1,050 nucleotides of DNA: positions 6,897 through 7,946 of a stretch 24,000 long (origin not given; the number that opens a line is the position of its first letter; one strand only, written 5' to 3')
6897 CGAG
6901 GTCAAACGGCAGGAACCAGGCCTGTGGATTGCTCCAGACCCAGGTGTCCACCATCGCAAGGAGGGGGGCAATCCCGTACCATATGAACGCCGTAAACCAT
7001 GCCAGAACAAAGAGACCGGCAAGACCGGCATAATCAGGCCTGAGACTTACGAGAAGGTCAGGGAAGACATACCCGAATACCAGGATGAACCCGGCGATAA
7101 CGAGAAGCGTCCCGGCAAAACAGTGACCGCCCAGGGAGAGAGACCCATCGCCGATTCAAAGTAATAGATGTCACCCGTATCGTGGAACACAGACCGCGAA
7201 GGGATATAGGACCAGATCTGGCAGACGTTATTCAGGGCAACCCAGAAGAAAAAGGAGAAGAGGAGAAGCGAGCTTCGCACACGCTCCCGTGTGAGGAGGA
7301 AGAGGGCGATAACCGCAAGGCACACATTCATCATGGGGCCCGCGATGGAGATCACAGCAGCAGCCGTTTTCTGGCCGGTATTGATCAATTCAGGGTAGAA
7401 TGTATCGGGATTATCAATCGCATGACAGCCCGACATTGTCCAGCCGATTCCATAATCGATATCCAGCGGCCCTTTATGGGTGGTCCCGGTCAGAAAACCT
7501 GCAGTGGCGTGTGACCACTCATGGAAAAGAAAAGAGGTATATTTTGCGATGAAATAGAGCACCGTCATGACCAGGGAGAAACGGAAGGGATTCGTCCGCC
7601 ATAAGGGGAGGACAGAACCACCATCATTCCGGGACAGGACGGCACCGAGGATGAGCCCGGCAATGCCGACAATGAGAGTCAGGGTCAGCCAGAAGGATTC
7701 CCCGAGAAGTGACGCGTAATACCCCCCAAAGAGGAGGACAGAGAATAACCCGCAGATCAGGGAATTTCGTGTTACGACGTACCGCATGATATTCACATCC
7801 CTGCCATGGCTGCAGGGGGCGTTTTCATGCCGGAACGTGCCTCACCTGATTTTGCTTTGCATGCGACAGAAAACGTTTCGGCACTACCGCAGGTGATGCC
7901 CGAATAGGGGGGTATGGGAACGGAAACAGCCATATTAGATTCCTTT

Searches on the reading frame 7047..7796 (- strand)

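Call 4: search_protein_families(library=pfam, proteins=[window:7047-7796:-], max_evalue=0.01)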
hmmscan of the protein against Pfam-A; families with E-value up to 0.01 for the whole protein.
window:7047-7796:- (249 aa): 2 families
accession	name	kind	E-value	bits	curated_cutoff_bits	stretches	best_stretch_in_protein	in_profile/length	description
PF02163.28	Peptidase_M50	-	0.00078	19.3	27.2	1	86-168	7-100/221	Peptidase family M50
PF13398.12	Peptidase_M50B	-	0.0062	16.7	26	1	78-108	14-44/201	Peptidase M50B-like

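Call 5: search_protein_families(library=ncbifam, proteins=[window:7047-7796:-], max_evalue=0.01)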
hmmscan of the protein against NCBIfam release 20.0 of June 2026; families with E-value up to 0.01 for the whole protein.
window:7047-7796:- (249 aa): 0 families

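Call 23: search_protein_families(library=pfam, proteins=[window:7047-7796:-], max_evalue=1)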
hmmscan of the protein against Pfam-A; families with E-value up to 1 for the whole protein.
window:7047-7796:- (249 aa): 4 families
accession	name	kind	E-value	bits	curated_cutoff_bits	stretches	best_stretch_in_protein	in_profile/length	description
PF02163.28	Peptidase_M50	-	0.00078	19.3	27.2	1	86-168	7-100/221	Peptidase family M50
PF13398.12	Peptidase_M50B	-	0.0062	16.7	26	1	78-108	14-44/201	Peptidase M50B-like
PF10520.15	Lipid_desat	-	0.085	13.3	26.4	0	151-198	57-104/175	Lipid desaturase domain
PF09991.14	DUF2232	-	0.3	10.7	27.8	1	6-83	30-107/290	Predicted membrane protein (DUF2232)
